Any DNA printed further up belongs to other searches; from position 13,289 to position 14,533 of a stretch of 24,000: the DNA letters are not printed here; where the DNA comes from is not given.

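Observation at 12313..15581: Compact arsM-arsS-arsC-DUF2064 operon: an arsenosugar-type organoarsenic pathway in a probable non-phototrophic PVC bacterium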

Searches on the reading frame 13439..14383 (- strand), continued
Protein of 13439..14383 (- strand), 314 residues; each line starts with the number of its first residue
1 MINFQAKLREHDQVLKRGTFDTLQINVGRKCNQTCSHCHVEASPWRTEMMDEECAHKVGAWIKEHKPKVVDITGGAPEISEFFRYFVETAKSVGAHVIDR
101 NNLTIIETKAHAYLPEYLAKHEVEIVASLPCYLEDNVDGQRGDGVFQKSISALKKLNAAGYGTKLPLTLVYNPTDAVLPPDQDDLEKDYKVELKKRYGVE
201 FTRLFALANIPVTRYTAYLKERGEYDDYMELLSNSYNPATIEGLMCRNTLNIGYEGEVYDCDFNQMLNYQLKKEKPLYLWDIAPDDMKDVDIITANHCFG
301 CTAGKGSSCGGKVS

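Call 41: search_protein_families(library=ncbifam, proteins=[L013:2993-4627:+, L015:7842-8594:+, L050:9506-9838:+, L030:923-2062:+, L037:6101-6865:+, L031:3523-4365:+, L059:9041-9934:+], max_evalue=0.000001)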
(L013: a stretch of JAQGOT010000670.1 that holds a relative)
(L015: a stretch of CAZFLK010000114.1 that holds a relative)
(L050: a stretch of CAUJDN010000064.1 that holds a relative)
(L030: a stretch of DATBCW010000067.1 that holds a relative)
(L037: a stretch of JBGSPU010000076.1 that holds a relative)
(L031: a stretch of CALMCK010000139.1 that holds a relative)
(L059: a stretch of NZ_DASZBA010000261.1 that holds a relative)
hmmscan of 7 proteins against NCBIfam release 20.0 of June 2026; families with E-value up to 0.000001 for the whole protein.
L013:2993-4627:+ (544 aa): 48 families (the best 25 are shown)
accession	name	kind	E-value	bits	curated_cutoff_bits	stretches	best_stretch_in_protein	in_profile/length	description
NF004991.0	PRK06370.1-3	subfamily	2.5e-254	844.5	620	1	41-543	4-507/509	FAD-containing oxidoreductase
TIGR02053.1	MerA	equivalog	1.1e-118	397.2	454.45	1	73-525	1-455/465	mercury(II) reductase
TIGR01350.1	lipoamide_DH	equivalog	3.9e-110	368.7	408.8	1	73-519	2-450/461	dihydrolipoyl dehydrogenase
NF004992.0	PRK06370.1-4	equivalog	3.5e-93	312.5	629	1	71-516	3-448/459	FAD-containing oxidoreductase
NF004947.0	PRK06292.2-5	equivalog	1.6e-85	287.8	592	1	72-518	3-453/474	dihydrolipoyl dehydrogenase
NF010311.1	PRK13748.1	subfamily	1.3e-84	285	600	1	68-525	93-550/560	mercury(II) reductase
NF004776.0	PRK06116.1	equivalog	2.4e-81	274.1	480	1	71-514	3-444/450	glutathione-disulfide reductase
NF005883.0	PRK07845.1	equivalog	8.9e-78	262.3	479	1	74-519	4-455/466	NAD(P)H-quinone dehydrogenase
NF004946.0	PRK06292.2-4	subfamily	1.5e-76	258.1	634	1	72-519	3-466/487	dihydrolipoyl dehydrogenase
NF004990.0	PRK06370.1-1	equivalog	2.8e-76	257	842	1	71-516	3-448/459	FAD-containing oxidoreductase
NF004939.0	PRK06292.1-1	equivalog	6.8e-76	255.8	435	1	72-518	5-453/476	dihydrolipoyl dehydrogenase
NF040477.1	chlor_oxi_RclA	equivalog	1.7e-73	247.8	740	1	72-517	3-434/441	reactive chlorine resistance oxidoreductase RclA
NF004943.0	PRK06292.2-1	equivalog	2e-72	244.4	432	1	72-518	3-450/456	dihydrolipoyl dehydrogenase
NF005884.0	PRK07846.1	equivalog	1.1e-71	241.9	501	1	72-505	3-432/454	mycothione reductase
NF005572.0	PRK07251.1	equivalog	1.3e-71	241.6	537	1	72-516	3-432/438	FAD-containing oxidoreductase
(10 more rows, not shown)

L015:7842-8594:+ (250 aa): 0 families

L050:9506-9838:+ (110 aa): 3 families
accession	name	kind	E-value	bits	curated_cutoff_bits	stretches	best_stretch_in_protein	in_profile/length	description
TIGR04169.1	perox_w_seleSAM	hypoth_equivalog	6.1e-55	184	120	1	2-110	1-109/109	arsenosugar biosynthesis-associated peroxidase-like protein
TIGR00778.1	ahpD_dom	domain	1.5e-10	40.4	27.8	1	38-87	1-50/51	alkylhydroperoxidase AhpD family core domain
NF041537.1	ArsM_AhpD_UU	exception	1.4e-08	33.9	510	1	25-100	266-339/345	arsenite methyltransferase/AhpD domain selenoprotein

L030:923-2062:+ (379 aa): 2 families
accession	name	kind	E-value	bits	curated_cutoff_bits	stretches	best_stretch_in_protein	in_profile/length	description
NF033774.1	phos_trans_PitA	exception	2.1e-24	86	800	2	269-375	384-493/498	inorganic phosphate transporter PitA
NF053884.1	SulfPermCysPBac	equivalog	5.4e-19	68.2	400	1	239-368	174-306/354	sulfate permease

L037:6101-6865:+ (254 aa): 5 families
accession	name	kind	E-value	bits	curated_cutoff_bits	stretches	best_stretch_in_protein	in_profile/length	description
TIGR04182.1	glyco_TIGR04182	equivalog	3.9e-28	98.7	325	1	9-236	1-217/293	S-layer glycoprotein N-glycosyltransferase AglJ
NF041391.1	DPhHxTase_Halo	equivalog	2.1e-17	62.8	375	1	17-226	4-203/213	dolichyl-phosphate hexose transferase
NF010496.0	PRK13915.1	equivalog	1.3e-10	40.8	262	1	9-116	32-145/307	glucosyl-3-phosphoglycerate synthase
NF058614.1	PPMAGASynPpgS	equivalog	1.7e-10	40.7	370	1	9-205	1-195/226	polyprenyl-phospho-N-acetylgalactosaminyl synthase PpgS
TIGR04283.1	glyco_like_mftF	equivalog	6.6e-07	29.1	182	0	12-74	3-68/221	TIGR04283 family arsenosugar biosynthesis glycosyltransferase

L031:3523-4365:+ (280 aa): 1 family
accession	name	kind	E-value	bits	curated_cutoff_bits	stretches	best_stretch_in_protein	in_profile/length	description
NF052566.1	OrLpdHdlsOlsERhiz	equivalog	6.2e-28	98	475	1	8-279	16-285/293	ornithine lipid hydroxylase OlsE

L059:9041-9934:+ (297 aa): 11 families
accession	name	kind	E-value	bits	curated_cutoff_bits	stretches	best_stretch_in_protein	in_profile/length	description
NF006492.0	PRK08931.1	equivalog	3.3e-86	289.3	437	1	14-291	2-280/291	S-methyl-5'-thioadenosine phosphorylase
TIGR01694.1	MTAP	equivalog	2.6e-82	275.8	274.85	1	17-258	1-238/240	S-methyl-5'-thioadenosine phosphorylase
NF006334.0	PRK08564.1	equivalog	3.1e-81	272.4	382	1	14-269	6-258/267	S-methyl-5'-thioadenosine phosphorylase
NF005657.0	PRK07432.1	equivalog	1.5e-75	254.1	453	1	16-294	4-284/291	S-methyl-5'-thioadenosine phosphorylase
NF006599.0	PRK09136.1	equivalog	1.5e-69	233.9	223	1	16-258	2-244/247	S-methyl-5'-thioinosine phosphorylase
NF005876.0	PRK07823.1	equivalog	1.2e-66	224.6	306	1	14-274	4-256/267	S-methyl-5'-thioadenosine phosphorylase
NF006054.0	PRK08202.1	equivalog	3.5e-21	75.9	218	1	49-258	65-271/274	purine-nucleoside phosphorylase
TIGR01697.1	PNPH-PUNA-XAPA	subfamily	3.5e-19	69.1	197.1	1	48-250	40-241/247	inosine/guanosine/xanthosine phosphorylase family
TIGR01698.1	PUNP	equivalog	3.8e-17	62.5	302.6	1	49-227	41-215/245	purine-nucleoside phosphorylase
TIGR01700.1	PNPH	equivalog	7.4e-13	48.5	293.35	1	48-250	40-243/249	purine nucleoside phosphorylase I, inosine and guanosine-specific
TIGR01699.1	XAPA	equivalog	2e-07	30.8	370.9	1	83-221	74-212/248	xanthosine phosphorylase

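Call 79: search_protein_families(library=pfam, proteins=[L037:6898-8574:+, L074:2942-4825:+], max_evalue=0.001)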
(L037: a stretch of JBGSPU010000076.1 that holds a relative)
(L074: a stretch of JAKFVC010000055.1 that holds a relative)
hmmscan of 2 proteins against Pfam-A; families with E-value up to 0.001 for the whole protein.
L037:6898-8574:+ (558 aa): 0 families

L074:2942-4825:+ (627 aa): 1 family
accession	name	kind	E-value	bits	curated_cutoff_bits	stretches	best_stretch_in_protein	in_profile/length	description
PF09594.16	GT87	-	2.9e-06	27.6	25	1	183-369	2-166/237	Glycosyltransferase family 87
